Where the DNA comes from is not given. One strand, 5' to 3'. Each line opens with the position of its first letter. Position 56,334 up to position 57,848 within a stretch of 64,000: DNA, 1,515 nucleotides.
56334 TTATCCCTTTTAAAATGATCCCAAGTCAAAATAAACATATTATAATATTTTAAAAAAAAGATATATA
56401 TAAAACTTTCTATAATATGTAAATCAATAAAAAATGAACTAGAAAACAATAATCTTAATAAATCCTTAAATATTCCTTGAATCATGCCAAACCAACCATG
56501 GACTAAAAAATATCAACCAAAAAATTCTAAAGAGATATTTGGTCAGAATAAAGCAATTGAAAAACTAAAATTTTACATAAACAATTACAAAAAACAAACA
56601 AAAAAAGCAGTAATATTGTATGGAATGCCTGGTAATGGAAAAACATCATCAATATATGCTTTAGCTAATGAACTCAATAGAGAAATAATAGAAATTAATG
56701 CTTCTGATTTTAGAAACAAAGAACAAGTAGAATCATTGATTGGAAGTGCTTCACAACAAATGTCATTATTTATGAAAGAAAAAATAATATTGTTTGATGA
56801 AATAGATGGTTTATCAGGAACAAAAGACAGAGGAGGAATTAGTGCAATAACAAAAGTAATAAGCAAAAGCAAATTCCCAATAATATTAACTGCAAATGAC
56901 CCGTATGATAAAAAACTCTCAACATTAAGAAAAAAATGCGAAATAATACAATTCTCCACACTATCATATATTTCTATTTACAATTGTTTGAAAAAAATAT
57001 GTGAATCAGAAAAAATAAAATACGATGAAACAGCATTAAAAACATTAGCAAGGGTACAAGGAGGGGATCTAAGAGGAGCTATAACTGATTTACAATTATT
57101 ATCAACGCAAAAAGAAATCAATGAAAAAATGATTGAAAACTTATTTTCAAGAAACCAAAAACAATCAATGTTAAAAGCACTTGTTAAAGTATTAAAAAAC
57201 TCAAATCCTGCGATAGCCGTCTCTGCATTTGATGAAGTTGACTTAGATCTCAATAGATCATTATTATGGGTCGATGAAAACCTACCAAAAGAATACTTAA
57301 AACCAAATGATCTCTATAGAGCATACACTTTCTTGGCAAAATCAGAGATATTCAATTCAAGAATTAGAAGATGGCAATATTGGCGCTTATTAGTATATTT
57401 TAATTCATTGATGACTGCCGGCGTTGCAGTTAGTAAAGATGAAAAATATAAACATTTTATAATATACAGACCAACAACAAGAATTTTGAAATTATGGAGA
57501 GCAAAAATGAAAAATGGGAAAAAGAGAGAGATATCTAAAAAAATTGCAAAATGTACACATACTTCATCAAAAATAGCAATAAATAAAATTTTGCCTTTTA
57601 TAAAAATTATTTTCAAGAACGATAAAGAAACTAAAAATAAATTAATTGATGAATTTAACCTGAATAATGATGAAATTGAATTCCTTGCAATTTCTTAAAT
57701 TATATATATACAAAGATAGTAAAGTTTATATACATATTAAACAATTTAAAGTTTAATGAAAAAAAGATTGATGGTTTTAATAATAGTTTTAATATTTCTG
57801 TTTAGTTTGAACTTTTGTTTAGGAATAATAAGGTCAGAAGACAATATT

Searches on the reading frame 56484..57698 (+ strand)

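Call 71: search_protein_families(library=pfam, proteins=[window:56484-57698:+], max_evalue=0.001)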
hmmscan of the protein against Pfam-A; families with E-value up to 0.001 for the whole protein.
window:56484-57698:+ (404 aa): 12 families
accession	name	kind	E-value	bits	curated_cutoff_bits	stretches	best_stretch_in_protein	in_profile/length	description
PF00004.35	AAA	-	2.2e-16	61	21.2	1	43-157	1-128/131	ATPase family associated with various cellular activities (AAA)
PF05496.18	RuvB_N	-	1.9e-07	31.4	27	1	11-99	2-92/159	Holliday junction DNA helicase RuvB P-loop domain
PF03215.21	Rad17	-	1.2e-06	29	23.8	1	3-114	6-118/186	Rad17 P-loop domain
PF13173.12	AAA_14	-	6.6e-06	26.6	27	1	40-112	2-76/129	AAA domain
PF21960.2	RCF1-5-like_lid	-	1.1e-05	25.7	27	1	167-204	1-39/43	RCF1/5-like, AAA+ ATPase lid domain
PF13401.12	AAA_22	-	2.8e-05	24.9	27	0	38-80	3-48/130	AAA domain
PF01695.23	IstB_IS21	-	4.7e-05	23.5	24.1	1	38-143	90-198/238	IstB-like ATP binding protein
PF00910.28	RNA_helicase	-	5.2e-05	24.1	21.5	1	43-133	1-82/105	RNA helicase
PF22608.2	DNAX_ATPase_lid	-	0.00015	21.9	27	1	165-200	2-37/49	DNA polymerase III clamp loader subunit, ATPase lid domain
PF13191.12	AAA_16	-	0.0002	22.4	32.6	1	18-73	2-60/167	AAA ATPase domain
PF05673.19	DUF815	-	0.00023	20.9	23.8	1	11-97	23-113/249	Protein of unknown function (DUF815)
PF16193.11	AAA_assoc_2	-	0.00043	20.9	34.3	0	175-223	2-57/81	AAA C-terminal domain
